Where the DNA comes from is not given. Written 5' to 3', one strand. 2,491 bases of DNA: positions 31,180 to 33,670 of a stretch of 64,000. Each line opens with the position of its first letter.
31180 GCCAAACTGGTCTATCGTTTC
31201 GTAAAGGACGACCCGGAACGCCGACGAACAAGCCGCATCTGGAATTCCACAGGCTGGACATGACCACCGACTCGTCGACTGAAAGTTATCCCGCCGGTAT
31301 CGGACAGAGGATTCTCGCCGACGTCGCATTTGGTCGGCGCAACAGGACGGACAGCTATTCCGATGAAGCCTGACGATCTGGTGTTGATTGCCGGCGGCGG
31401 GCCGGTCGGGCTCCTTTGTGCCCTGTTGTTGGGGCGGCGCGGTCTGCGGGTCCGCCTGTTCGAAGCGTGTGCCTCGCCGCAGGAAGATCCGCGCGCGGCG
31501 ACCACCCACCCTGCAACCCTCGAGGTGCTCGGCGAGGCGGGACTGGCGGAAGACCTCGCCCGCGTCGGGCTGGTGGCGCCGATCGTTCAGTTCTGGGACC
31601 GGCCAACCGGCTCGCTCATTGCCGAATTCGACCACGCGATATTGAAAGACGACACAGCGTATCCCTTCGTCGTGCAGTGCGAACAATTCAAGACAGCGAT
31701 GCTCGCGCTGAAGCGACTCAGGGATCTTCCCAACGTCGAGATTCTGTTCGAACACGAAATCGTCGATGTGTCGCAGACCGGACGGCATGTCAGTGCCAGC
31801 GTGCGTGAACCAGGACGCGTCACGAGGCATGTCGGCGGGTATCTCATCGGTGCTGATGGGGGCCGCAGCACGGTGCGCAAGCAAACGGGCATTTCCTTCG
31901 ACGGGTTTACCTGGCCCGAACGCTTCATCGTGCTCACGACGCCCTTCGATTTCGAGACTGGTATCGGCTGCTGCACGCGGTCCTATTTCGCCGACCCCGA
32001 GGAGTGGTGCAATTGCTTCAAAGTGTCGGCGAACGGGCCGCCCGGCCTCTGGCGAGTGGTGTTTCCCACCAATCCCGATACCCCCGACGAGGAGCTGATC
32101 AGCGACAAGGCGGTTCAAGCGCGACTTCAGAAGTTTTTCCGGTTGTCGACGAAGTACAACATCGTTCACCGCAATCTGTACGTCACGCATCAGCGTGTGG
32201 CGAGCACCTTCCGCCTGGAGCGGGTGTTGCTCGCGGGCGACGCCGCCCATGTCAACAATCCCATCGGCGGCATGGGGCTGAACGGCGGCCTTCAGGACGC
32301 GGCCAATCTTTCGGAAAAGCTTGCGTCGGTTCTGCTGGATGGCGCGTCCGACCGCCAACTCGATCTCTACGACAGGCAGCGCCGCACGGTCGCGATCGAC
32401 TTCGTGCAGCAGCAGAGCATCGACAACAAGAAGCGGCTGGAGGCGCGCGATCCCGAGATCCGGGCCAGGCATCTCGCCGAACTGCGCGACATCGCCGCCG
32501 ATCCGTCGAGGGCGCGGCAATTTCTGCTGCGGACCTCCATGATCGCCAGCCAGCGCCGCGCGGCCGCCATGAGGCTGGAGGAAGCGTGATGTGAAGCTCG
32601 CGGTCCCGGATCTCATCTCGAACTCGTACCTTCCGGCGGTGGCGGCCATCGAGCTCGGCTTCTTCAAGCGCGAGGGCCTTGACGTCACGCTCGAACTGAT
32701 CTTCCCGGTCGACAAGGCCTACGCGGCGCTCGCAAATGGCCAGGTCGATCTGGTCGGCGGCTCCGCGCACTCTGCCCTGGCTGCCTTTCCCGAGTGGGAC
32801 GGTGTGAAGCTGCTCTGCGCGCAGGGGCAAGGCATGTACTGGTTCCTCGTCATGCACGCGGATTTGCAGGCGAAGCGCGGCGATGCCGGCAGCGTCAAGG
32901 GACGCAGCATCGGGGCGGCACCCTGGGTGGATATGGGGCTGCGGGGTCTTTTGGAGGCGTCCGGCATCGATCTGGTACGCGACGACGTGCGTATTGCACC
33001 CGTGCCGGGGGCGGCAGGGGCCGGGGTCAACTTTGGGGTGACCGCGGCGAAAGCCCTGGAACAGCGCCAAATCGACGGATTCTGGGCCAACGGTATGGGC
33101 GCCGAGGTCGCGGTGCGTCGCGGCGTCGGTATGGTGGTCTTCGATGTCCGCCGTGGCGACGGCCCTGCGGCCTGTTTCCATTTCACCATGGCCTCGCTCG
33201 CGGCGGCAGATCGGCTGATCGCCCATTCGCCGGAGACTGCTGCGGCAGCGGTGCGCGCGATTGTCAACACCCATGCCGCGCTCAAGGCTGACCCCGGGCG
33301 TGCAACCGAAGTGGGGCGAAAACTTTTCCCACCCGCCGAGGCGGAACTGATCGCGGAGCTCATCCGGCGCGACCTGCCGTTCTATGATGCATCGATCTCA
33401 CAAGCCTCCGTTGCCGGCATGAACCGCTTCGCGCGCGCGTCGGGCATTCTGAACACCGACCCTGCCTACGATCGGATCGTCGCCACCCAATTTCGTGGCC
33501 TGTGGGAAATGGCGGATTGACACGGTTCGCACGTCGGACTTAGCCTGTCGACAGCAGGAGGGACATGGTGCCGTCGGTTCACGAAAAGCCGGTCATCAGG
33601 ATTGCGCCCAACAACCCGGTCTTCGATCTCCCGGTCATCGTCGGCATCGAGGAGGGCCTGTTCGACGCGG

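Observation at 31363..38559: Intact seven-gene cluster with an enzyme combination I cannot map to a known pathway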

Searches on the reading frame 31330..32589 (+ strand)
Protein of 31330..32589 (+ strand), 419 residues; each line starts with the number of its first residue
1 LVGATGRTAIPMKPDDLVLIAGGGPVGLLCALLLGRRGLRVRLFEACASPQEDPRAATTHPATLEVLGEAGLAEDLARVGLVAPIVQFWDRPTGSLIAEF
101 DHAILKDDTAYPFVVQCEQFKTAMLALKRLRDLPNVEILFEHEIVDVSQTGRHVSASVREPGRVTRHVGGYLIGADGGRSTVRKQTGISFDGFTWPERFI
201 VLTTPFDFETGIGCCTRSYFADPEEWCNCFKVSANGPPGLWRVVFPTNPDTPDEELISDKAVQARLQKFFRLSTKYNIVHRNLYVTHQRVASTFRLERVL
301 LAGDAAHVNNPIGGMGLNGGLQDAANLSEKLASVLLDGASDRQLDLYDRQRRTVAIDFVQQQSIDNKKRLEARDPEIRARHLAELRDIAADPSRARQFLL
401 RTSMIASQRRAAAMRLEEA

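Call 4: search_protein_families(library=pfam, proteins=[window:31330-32589:+], max_evalue=0.01)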
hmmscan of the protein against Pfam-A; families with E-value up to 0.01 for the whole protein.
window:31330-32589:+ (419 aa): 7 families
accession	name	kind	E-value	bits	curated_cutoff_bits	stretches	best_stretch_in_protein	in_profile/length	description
PF01494.25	FAD_binding_3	-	9.1e-59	199.9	22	1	18-361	4-348/349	FAD binding domain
PF13450.12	NAD_binding_8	-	0.00043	21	21.9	1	20-48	1-29/68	NAD(P)-binding Rossmann-like domain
PF12831.13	FAD_oxidored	-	0.00046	20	27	0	18-46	2-30/416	FAD dependent oxidoreductase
PF01266.30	DAO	-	0.0011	19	27.9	1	18-51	2-35/353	FAD dependent oxidoreductase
PF03486.20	HI0933_like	-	0.0014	18.5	50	0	18-48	3-33/244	HI0933-like protein Rossmann domain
PF00070.33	Pyr_redox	-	0.0042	18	22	0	18-56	2-42/82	Pyridine nucleotide-disulphide oxidoreductase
PF00890.30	FAD_binding_2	-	0.01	15.5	20.4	0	18-46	2-30/414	FAD binding domain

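Call 5: search_protein_families(library=ncbifam, proteins=[window:31330-32589:+], max_evalue=0.01)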
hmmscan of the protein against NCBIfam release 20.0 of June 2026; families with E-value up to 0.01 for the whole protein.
window:31330-32589:+ (419 aa): 63 families (the best 25 are shown)
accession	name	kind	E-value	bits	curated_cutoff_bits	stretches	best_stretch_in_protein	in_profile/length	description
NF004832.0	PRK06184.1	subfamily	6.9e-54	183.4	476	1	18-361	9-347/506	hypothetical protein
NF006002.0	PRK08132.1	subfamily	8.8e-53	179.5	416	1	16-358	26-362/552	FAD-dependent oxidoreductase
NF004831.0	PRK06183.1-5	equivalog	1.4e-51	175.7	546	1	18-359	11-343/568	bifunctional 3-(3-hydroxy-phenyl)propionate/3-hydroxycinnamic acid hydroxylase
NF004829.0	PRK06183.1-3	subfamily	2e-50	172.1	390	1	18-385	11-375/520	bifunctional 3-(3-hydroxy-phenyl)propionate/3-hydroxycinnamic acid hydroxylase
NF004780.0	PRK06126.1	subfamily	8.1e-48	163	445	1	17-370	10-376/552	hypothetical protein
NF006092.0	PRK08244.1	equivalog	2.3e-43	148.6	644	2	18-192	5-171/494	monooxygenase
NF004828.0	PRK06183.1-2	equivalog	2.7e-43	148.2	853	1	13-358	10-343/568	bifunctional 3-(3-hydroxy-phenyl)propionate/3-hydroxycinnamic acid hydroxylase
NF033145.1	rif_monoox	equivalog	2.6e-42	145.3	800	1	18-388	3-360/472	rifampin monooxygenase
NF004830.0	PRK06183.1-4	equivalog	1.3e-41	142.7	1135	1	18-359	21-353/617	bifunctional 3-(3-hydroxy-phenyl)propionate/3-hydroxycinnamic acid hydroxylase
NF005303.0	PRK06834.1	subfamily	3.2e-38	131.5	625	1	16-377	4-343/488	hypothetical protein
NF046068.1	AkvoneHdxseDnrF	equivalog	2.3e-37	129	650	1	18-372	1-363/439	aklavinone 12-hydroxylase DnrF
NF004827.0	PRK06183.1-1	equivalog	6.3e-37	127.2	966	1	18-357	18-348/554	bifunctional 3-(3-hydroxy-phenyl)propionate/3-hydroxycinnamic acid hydroxylase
NF046069.1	AkvoneHdxseRdmE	equivalog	1.4e-36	126.4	700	1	18-371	1-363/521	aklavinone 12-hydroxylase RdmE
TIGR01988.1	Ubi-OHases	subfamily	3.2e-31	108.6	224.65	2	18-203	2-188/387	ubiquinone biosynthesis hydroxylase, UbiH/UbiF/VisC/COQ6 family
NF045577.1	FAD_mono_MbnF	equivalog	2.7e-30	105.5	800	2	289-380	285-376/531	methanobactin biosynthesis FAD monooxygenase MbnF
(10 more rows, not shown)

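Call 17: search_solved_structures(query=window:31363-32589:+, max_evalue=1e-10)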
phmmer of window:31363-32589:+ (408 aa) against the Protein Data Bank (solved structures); distinct sequences matched with E-value up to 1e-10: 43.
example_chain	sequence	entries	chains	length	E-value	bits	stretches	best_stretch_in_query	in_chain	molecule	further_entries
6ain_A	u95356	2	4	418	2.2e-68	234.3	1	6-398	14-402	PnpA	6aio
7da9_A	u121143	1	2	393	4.4e-55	190.5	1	6-387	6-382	6-hydroxy-3-succinoylpyridine 3-monooxygenase HspB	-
4k2x_A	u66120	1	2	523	1.1e-29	106.8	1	7-350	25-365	Polyketide oxygenase/hydroxylase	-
5kow_A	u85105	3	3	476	2.9e-29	105.5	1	7-374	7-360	Pentachlorophenol 4-monooxygenase | Putative rifampin monooxygenase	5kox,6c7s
5vqb_A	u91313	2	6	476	5.5e-29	104.6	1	7-374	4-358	Rifampin monooxygenase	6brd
4k5r_A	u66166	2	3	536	7.2e-29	104.2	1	7-344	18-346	Oxygenase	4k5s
8r1r_A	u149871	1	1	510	2.4e-25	92.6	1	5-341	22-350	Short-chain dehydrogenase/reductase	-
23lo_A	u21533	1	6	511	2.8e-25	92.4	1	275-348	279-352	flavin dependent Baeyer Villiger monooxygenase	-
5xgv_A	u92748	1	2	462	6.7e-25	91.1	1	5-368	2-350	PyrE3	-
3fmw_A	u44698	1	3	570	7.1e-25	91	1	7-344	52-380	Oxygenase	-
7vwp_D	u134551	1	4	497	3.4e-23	85.5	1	5-343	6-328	FlsO1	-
8r2u_A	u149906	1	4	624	7.1e-23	84.4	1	7-349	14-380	Phenol 2-monooxygenase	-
9srp_C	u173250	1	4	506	2e-22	83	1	7-344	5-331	ChlE3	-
7oud_AAA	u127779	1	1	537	7.3e-22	81.1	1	277-362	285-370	FAD-dependent monooxygenase GrhO5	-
7ouc_AAA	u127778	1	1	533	9.8e-22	80.7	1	277-362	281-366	Putative FAD-dependent monooxygenase GrhO5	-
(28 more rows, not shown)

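Call 78: search_solved_structures(query=window:31363-32589:+, max_evalue=1e-50, show_alignments=2)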
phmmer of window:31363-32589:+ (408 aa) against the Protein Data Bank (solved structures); distinct sequences matched with E-value up to 1e-50: 2.
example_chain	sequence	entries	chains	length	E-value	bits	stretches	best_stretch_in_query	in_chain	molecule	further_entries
6ain_A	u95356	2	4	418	2.2e-68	234.3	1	6-398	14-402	PnpA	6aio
7da9_A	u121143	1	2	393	4.4e-55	190.5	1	6-387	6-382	6-hydroxy-3-succinoylpyridine 3-monooxygenase HspB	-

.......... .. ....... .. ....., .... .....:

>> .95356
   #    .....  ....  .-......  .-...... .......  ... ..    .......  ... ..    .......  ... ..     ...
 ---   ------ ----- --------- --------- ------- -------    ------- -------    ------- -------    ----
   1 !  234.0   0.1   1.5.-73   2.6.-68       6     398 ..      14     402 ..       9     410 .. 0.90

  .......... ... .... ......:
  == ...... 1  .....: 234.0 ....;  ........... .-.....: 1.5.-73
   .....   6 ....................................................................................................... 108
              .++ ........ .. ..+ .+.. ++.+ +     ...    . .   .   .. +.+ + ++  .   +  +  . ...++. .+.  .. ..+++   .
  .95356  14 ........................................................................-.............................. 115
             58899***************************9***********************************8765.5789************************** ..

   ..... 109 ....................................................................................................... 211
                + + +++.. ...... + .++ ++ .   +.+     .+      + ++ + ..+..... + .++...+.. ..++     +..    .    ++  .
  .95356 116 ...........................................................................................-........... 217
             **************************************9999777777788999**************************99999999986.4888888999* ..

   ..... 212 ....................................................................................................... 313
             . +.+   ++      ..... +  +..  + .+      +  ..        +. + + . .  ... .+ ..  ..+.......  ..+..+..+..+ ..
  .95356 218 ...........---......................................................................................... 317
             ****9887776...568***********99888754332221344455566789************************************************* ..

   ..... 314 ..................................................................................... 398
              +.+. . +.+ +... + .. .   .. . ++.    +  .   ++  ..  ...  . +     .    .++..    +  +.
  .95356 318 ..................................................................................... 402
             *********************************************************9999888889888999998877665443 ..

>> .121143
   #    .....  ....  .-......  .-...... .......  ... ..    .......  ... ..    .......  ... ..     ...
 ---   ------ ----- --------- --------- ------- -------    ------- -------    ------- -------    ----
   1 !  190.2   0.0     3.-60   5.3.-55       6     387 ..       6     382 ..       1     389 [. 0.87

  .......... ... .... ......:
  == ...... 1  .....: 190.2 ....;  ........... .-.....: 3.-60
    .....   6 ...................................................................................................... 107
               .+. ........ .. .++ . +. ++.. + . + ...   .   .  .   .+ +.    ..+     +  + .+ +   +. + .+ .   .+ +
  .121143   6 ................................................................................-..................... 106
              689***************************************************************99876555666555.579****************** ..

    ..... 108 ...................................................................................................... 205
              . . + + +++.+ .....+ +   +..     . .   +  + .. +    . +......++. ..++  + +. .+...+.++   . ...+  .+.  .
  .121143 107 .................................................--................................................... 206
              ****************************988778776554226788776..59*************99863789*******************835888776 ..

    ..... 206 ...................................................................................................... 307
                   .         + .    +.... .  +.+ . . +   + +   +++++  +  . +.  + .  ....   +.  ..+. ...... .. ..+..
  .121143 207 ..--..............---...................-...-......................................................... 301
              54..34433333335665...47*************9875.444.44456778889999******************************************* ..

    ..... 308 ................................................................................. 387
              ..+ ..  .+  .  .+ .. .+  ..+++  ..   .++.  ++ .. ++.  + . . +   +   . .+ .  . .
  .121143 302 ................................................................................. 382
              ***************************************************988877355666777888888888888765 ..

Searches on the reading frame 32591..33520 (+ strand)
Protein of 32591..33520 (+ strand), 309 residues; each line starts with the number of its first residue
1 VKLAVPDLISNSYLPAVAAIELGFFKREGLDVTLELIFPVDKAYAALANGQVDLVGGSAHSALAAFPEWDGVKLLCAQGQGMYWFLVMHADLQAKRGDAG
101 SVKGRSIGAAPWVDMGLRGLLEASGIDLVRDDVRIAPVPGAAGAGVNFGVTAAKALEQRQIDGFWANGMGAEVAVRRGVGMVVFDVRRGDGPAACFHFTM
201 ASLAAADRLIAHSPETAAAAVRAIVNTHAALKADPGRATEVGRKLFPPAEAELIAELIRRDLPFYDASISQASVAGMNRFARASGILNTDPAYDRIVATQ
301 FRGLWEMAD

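Call 4: search_protein_families(library=pfam, proteins=[window:32591-33520:+], max_evalue=0.01)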
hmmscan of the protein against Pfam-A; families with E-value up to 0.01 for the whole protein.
window:32591-33520:+ (309 aa): 2 families
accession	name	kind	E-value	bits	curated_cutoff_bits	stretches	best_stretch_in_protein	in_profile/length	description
PF09084.16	NMT1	-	4.7e-10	40.2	20.5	1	14-238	5-216/216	NMT1/THI5 like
PF13379.11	NMT1_2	-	3.7e-07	30.6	24.7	1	13-239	18-245/252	NMT1-like family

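Call 5: search_protein_families(library=ncbifam, proteins=[window:32591-33520:+], max_evalue=0.01)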
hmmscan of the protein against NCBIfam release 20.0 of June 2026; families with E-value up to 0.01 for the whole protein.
window:32591-33520:+ (309 aa): 1 family
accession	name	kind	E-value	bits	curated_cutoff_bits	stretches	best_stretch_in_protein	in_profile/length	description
TIGR01728.1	SsuA_fam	subfamily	0.00062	19.1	163.5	1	150-301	140-288/290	aliphatic sulfonate ABC transporter substrate-binding protein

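Call 18: search_solved_structures(query=window:32591-33520:+, max_evalue=1)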
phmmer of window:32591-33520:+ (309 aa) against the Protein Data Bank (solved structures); distinct sequences matched with E-value up to 1: 2.
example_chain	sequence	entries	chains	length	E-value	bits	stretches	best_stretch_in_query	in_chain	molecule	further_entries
3qsl_A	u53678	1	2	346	6.6e-07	31.9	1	12-229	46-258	Putative exported protein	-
2d96_A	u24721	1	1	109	0.015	17.6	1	140-196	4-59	Nuclear factor NF-kappa-B p100 subunit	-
